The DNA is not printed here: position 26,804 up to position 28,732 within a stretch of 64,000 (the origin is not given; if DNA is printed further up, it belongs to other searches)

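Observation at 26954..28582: Second, methanogen-type seryl-tRNA synthetase in addition to a canonical SerRS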

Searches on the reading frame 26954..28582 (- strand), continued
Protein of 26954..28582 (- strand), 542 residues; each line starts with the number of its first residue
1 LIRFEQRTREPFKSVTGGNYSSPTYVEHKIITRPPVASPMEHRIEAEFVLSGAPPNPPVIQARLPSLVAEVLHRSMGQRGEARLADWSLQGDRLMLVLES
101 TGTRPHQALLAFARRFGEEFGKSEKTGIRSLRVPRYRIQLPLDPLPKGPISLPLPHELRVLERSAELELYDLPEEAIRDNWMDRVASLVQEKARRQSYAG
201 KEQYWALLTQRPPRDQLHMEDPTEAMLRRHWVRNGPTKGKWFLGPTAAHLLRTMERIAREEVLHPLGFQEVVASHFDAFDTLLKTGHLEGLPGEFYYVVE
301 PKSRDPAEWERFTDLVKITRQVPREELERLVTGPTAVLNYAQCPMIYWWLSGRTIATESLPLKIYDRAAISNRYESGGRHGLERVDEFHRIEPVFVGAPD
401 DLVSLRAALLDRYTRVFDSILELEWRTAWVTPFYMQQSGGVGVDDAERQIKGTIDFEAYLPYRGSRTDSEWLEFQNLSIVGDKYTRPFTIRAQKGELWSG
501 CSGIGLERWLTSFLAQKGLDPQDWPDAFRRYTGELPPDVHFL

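Call 85: fold_search(model_id=the predicted structure, library=pdb)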
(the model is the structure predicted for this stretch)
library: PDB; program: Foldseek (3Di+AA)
matches with E <= 10: 1261; with E <= 0.001: 406
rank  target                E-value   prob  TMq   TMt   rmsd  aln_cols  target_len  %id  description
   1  2cjb_B                2.4e-55  1.00  0.86  0.87   3.5       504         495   39  Crystal structure of Methanosarcina barkeri seryl-tRNA synthetase complexed with serine (released 2006-06-26)
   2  2cj9_B                4.5e-55  1.00  0.86  0.88   3.4       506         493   39  Crystal structure of Methanosarcina barkeri seryl-tRNA synthetase complexed with an analog of seryladenylate (released 2006-06-26)
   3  2cim_A                8.3e-55  1.00  0.86  0.89   3.1       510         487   38  Crystal structure of Methanosarcina barkeri seryl-tRNA synthetase (released 2006-06-26)
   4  2cja_B                9.3e-55  1.00  0.84  0.87   3.5       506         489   38  Crystal structure of Methanosarcina barkeri seryl-tRNA synthetase complexed with ATP (released 2006-06-26)
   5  2cja_A                2.2e-52  1.00  0.83  0.87   3.5       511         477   37  Crystal structure of Methanosarcina barkeri seryl-tRNA synthetase complexed with ATP (released 2006-06-26)
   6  2cj9_A                5.3e-52  1.00  0.84  0.89   3.7       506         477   38  Crystal structure of Methanosarcina barkeri seryl-tRNA synthetase complexed with an analog of seryladenylate (released 2006-06-26)
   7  2cim_B                2.4e-51  1.00  0.81  0.85   3.7       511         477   38  Crystal structure of Methanosarcina barkeri seryl-tRNA synthetase (released 2006-06-26)
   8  2cjb_A                3.4e-51  1.00  0.83  0.88   3.9       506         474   38  Crystal structure of Methanosarcina barkeri seryl-tRNA synthetase complexed with serine (released 2006-06-26)
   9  3w3s_A                7.8e-45  1.00  0.83  0.79   4.1       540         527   28  Crystal structure of A. aeolicus tRNASec in complex with M. kandleri SerRS (released 2013-02-13)
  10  8ffy_B                1.0e-16  1.00  0.51  0.56   6.6       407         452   17  Cryo-electron microscopy structure of human mt-SerRS in complex with mt-tRNA(UGA-TL) (released 2023-08-23)
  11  1wle_A                1.3e-16  1.00  0.52  0.55   6.3       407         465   16  Crystal Structure of mammalian mitochondrial seryl-tRNA synthetase complexed with seryl-adenylate (released 2005-09-06)
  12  9qof_B                1.7e-16  1.00  0.49  0.66   4.1       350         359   16  E.coli seryl-tRNA synthetase (Arm deletion mutant) bound to sulphamoyl seryl-adenylate analogue (released 2025-05-14)
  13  6he3_A                2.4e-16  1.00  0.50  0.59   7.7       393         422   16  Pseudomonas aeruginosa Seryl-tRNA Synthetase in Complex with 5'-O-(N-(L-seryl)-sulfamoyl)cytidine (released 2019-12-04)
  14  7u2a_B                2.5e-16  1.00  0.50  0.56   6.8       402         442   16  Cryo-electron microscopy structure of human mt-SerRS in complex with mt-tRNA (GCU) (released 2022-09-14)
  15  6r1o                  3.0e-16  1.00  0.49  0.58   6.1       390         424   16  Crystal structure of E. coli seryl-tRNA synthetase complexed to a seryl sulfamoyl adenosine derivative (released 2020-01-22)
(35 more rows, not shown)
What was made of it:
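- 27986..28465 (-): N-terminal tRNA-binding domain, roughly residues 1-160 (boundary approximate). This region is included in the full-length superposition on 2cim and 3w3s (call 85).
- On Type-2 (methanogen-type) seryl-tRNA synthetase: The whole chain superposes on 2cim and 3w3s at TM 0.83-0.89 (call 85).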

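Call 86: find_homologous_proteins(query=L098:6257-7768:+)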
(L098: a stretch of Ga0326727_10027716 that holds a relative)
Query L098:6257-7768:+ (504 aa): 1501 proteins with E <= 0.001 among 8000 candidates; the best 120 are listed.
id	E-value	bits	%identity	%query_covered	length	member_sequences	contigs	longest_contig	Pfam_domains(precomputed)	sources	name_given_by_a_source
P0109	5.7e-275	931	80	100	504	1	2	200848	PF18490.8,PF00587.31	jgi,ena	jgi:seryl-tRNA synthetase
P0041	4.7e-274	928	79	100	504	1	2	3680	PF18490.8,PF00587.31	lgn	-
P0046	1.1e-271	920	79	100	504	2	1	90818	PF18490.8,PF00587.31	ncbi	-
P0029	9.5e-271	917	78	100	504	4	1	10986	PF18490.8,PF00587.31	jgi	jgi:seryl-tRNA synthetase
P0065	2.1e-268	909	77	100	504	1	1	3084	PF18490.8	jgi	jgi:seryl-tRNA synthetase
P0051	6.7e-268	908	77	100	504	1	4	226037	PF18490.8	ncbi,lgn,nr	ncbi:MAG TPA: serine--tRNA ligase [Thermoplasmata archaeon]|nr:serine--tRNA ligase [Thermoplasmata a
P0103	6.4e-266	901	77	100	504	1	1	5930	PF18490.8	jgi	jgi:seryl-tRNA synthetase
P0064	5.3e-265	898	78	100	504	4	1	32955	PF18490.8,PF00587.31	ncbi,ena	-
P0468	6.6e-265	898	77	100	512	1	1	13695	PF18490.8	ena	-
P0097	7.0e-264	894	77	100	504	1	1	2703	PF18490.8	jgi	jgi:seryl-tRNA synthetase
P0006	1.6e-263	893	76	100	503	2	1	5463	PF18490.8,PF00587.31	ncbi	-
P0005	5.3e-263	892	76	100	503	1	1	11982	PF18490.8,PF00587.31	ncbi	-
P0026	2.0e-262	890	75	100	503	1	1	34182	PF18490.8,PF00587.31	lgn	-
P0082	1.5e-261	887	76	100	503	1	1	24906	PF18490.8,PF00587.31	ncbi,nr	ncbi:MAG: serine--tRNA ligase [Thermoplasmata archaeon]|nr:serine--tRNA ligase [Thermoplasmata archa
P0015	9.0e-261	884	76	100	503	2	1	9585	PF18490.8,PF00587.31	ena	-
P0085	2.3e-260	883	76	100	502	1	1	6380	PF18490.8,PF00587.31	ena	-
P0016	1.1e-259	881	76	100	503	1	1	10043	PF18490.8,PF00587.31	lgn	-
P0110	1.6e-259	880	76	100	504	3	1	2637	PF18490.8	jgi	jgi:seryl-tRNA synthetase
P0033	1.7e-259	880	76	100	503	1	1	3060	PF18490.8,PF00587.31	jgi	jgi:seryl-tRNA synthetase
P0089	6.1e-259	878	76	100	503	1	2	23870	PF18490.8,PF00587.31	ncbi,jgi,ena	jgi:seryl-tRNA synthetase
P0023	1.2e-258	877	75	100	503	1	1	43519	PF18490.8,PF00587.31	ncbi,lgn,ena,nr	ncbi:MAG TPA: aminoacyl--tRNA ligase-related protein [Thermoplasmata archaeon]|nr:aminoacyl--tRNA li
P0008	2.0e-258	876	76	100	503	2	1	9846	PF18490.8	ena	-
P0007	8.4e-258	874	75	100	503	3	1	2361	PF18490.8,PF00587.31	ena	-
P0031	1.4e-257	874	75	100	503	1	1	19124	PF18490.8,PF00587.31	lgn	-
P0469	3.1e-257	873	74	100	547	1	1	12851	PF18490.8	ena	-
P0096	1.0e-256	871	76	100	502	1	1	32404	PF18490.8,PF00587.31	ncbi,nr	ncbi:MAG: serine--tRNA ligase [Thermoplasmata archaeon]|nr:serine--tRNA ligase [Thermoplasmata archa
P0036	3.2e-256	869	75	100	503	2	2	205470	PF18490.8,PF00587.31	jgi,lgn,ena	-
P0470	3.8e-256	869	74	100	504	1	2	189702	PF18490.8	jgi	jgi:seryl-tRNA synthetase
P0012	5.3e-256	868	75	100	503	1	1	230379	PF18490.8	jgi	-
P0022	6.9e-256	868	75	100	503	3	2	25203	PF18490.8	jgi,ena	-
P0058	7.5e-256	868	75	100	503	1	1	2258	PF18490.8,PF00587.31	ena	-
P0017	1.0e-255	867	74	100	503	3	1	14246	PF18490.8,PF00587.31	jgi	-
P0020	1.1e-255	867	75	100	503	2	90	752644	PF18490.8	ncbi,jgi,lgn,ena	ncbi:MAG: serine--tRNA ligase [Thermoplasmata archaeon]|jgi:seryl-tRNA synthetase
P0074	1.3e-255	867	74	100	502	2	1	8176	PF18490.8,PF00587.31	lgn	-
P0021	1.9e-255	867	75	100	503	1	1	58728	PF18490.8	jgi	-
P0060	2.4e-255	866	74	100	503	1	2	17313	PF18490.8,PF00587.31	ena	-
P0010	3.0e-255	866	74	100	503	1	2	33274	PF18490.8,PF00587.31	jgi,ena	-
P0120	3.6e-255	866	73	100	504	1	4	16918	PF18490.8,PF00587.31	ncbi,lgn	-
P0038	9.8e-255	864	74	100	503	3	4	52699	PF18490.8,PF00587.31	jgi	jgi:seryl-tRNA synthetase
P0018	1.2e-254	864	75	100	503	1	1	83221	PF18490.8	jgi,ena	-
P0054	1.2e-254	864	75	100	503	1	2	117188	PF18490.8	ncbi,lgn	-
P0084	2.9e-254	863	74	100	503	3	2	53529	PF18490.8,PF00587.31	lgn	-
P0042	3.3e-254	863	75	100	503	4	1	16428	PF18490.8,PF00587.31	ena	-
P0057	3.4e-254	862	73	100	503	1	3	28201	PF18490.8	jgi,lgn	jgi:seryl-tRNA synthetase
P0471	3.9e-254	862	72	100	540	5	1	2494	PF18490.8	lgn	-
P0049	5.0e-254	862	74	100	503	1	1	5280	PF18490.8,PF00587.31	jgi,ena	-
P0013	7.4e-254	861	75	100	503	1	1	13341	PF18490.8,PF00587.31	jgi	jgi:seryl-tRNA synthetase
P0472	1.2e-253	861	73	100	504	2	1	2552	PF18490.8,PF00587.31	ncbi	-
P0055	1.2e-253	861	75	100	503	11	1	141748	PF18490.8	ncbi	ncbi:MAG: serine--tRNA ligase [Thermoplasmata archaeon]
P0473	1.4e-253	860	72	100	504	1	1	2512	PF18490.8,PF00587.31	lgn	-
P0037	1.5e-253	860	73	100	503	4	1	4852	PF18490.8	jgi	-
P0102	1.6e-253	860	73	100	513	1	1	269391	PF18490.8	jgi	jgi:seryl-tRNA synthetase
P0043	2.0e-253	860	74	100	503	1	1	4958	PF18490.8,PF00587.31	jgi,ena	jgi:seryl-tRNA synthetase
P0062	2.2e-253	860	74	100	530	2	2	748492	PF18490.8,PF00587.31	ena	-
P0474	2.2e-253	860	72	100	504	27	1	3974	PF18490.8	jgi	jgi:seryl-tRNA synthetase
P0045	2.3e-253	860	74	100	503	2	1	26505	PF18490.8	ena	-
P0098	2.4e-253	860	74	100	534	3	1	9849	PF18490.8,PF00587.31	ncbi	-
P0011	2.9e-253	859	74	100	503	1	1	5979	PF18490.8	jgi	jgi:seryl-tRNA synthetase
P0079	3.1e-253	859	73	100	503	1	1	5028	PF18490.8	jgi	-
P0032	3.2e-253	859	74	100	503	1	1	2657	PF18490.8,PF00587.31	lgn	-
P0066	3.7e-253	859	73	100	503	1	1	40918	PF18490.8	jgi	jgi:seryl-tRNA synthetase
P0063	5.0e-253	859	74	100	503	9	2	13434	PF18490.8,PF00587.31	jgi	jgi:seryl-tRNA synthetase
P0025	7.7e-253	858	74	100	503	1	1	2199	PF18490.8,PF00587.31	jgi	-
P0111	2.3e-252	856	74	100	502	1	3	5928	PF18490.8,PF00587.31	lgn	-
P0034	5.6e-252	855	74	100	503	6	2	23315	PF18490.8,PF00587.31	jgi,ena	-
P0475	8.9e-252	855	72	100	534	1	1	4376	PF18490.8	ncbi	-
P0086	1.2e-251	854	73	100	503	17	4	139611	PF18490.8,PF00587.31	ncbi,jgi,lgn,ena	ncbi:MAG: serine--tRNA ligase [Thermoplasmata archaeon]|jgi:seryl-tRNA synthetase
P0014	1.2e-251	854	74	100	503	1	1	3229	PF18490.8,PF00587.31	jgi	jgi:seryl-tRNA synthetase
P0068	1.7e-251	854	74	100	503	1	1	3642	PF18490.8,PF00587.31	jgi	jgi:seryl-tRNA synthetase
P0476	3.1e-251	853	73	100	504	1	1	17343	PF18490.8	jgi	jgi:seryl-tRNA synthetase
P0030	3.3e-251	853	74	100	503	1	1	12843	PF18490.8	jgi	jgi:seryl-tRNA synthetase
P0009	4.2e-251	852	73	100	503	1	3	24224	PF18490.8,PF00587.31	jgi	jgi:seryl-tRNA synthetase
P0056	5.3e-251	852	74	100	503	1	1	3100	PF18490.8,PF00587.31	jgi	jgi:seryl-tRNA synthetase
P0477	1.0e-250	851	72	100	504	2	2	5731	PF18490.8,PF00587.31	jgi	jgi:seryl-tRNA synthetase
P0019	1.7e-250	850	74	100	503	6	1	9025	PF18490.8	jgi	jgi:seryl-tRNA synthetase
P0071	2.4e-250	850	74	100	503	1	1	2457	PF18490.8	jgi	jgi:seryl-tRNA synthetase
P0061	2.4e-250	850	73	100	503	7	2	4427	PF18490.8,PF00587.31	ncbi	-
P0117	2.5e-250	850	72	100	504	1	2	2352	PF18490.8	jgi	jgi:seryl-tRNA synthetase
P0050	3.2e-250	849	72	100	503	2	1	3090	PF18490.8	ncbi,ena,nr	ncbi:MAG TPA: serine--tRNA ligase [Thermoplasmata archaeon]|nr:serine--tRNA ligase [Thermoplasmata a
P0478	3.3e-250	849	72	100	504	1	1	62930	PF18490.8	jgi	jgi:seryl-tRNA synthetase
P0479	3.9e-250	849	72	100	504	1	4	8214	PF18490.8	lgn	-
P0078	3.9e-250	849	72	100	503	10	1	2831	PF18490.8,PF00587.31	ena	-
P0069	4.0e-250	849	74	100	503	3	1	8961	PF18490.8,PF00587.31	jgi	-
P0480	6.5e-250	848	72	100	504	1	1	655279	PF18490.8,PF00587.31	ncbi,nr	ncbi:MAG: serine--tRNA ligase [Thermoplasmata archaeon]|nr:serine--tRNA ligase [Thermoplasmata archa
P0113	7.0e-250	848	73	100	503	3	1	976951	PF18490.8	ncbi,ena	-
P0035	7.5e-250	848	72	100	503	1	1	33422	PF18490.8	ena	-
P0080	9.8e-250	848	72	100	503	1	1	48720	PF18490.8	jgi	jgi:seryl-tRNA synthetase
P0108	1.3e-249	847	73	100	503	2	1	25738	PF18490.8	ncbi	ncbi:MAG: serine--tRNA ligase [Thermoplasmata archaeon]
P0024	2.7e-249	846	73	100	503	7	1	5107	PF18490.8,PF00587.31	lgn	-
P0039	3.0e-249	846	74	100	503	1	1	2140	PF18490.8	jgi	-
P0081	5.1e-249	845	73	100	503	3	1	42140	PF18490.8,PF00587.31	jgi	jgi:seryl-tRNA synthetase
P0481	9.3e-249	845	71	100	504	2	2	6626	PF18490.8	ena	-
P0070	1.0e-248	844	73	100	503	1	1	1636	PF18490.8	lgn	-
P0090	1.1e-248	844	72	100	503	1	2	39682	PF18490.8,PF00587.31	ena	-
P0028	2.2e-248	843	73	100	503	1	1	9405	PF18490.8,PF00587.31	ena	-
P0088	5.9e-248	842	72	100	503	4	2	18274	PF18490.8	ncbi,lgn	-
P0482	8.0e-248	841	71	100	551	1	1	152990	PF18490.8,PF00587.31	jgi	jgi:seryl-tRNA synthetase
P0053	3.4e-247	839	73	100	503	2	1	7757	PF18490.8,PF00587.31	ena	-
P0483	3.4e-247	839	70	100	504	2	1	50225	PF18490.8,PF00587.31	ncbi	-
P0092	3.7e-247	839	72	99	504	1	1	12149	PF18490.8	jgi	jgi:seryl-tRNA synthetase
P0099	5.0e-247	839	73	100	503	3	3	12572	PF18490.8,PF00587.31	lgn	-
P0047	7.8e-247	838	72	100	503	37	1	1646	PF18490.8,PF00587.31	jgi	-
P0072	8.8e-247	838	72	100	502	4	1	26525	PF18490.8,PF00587.31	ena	-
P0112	1.2e-246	838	71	100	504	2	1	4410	PF18490.8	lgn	-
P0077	1.3e-246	837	72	100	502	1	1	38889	PF18490.8,PF00587.31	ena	-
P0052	1.4e-246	837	73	100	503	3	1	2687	PF18490.8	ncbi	-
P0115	1.5e-246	837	73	99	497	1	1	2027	PF18490.8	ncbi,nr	ncbi:MAG TPA: serine--tRNA ligase, partial [Thermoplasmata archaeon]|nr:serine--tRNA ligase [Thermop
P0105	2.8e-246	836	71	100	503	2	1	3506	PF18490.8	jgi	jgi:seryl-tRNA synthetase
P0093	4.3e-246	836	72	100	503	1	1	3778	PF18490.8,PF00587.31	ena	-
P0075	6.8e-246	835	71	100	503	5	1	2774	PF18490.8,PF00587.31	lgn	-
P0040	6.9e-246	835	73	100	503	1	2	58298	PF18490.8,PF00587.31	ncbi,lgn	ncbi:MAG: serine--tRNA ligase [Thermoplasmata archaeon]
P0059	8.0e-246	835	72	100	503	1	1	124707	PF18490.8,PF00587.31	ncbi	-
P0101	8.0e-246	835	71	100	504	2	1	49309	PF18490.8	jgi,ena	-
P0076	1.4e-245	834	72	100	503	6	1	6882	PF18490.8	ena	-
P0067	1.7e-245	834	72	100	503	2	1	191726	PF18490.8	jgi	jgi:seryl-tRNA synthetase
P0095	2.2e-245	833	71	100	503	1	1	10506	PF18490.8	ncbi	-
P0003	2.7e-245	833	69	100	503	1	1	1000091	PF18490.8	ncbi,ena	-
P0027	2.9e-245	833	71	100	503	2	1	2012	PF18490.8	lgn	-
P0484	6.0e-245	832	72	100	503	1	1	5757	PF18490.8,PF00587.31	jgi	jgi:seryl-tRNA synthetase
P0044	9.3e-245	831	71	100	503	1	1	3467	PF18490.8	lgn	-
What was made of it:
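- Tried and rejected: The test has low sensitivity, and the collection is incomplete: L098's own protein was not found at 100% (call 86).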
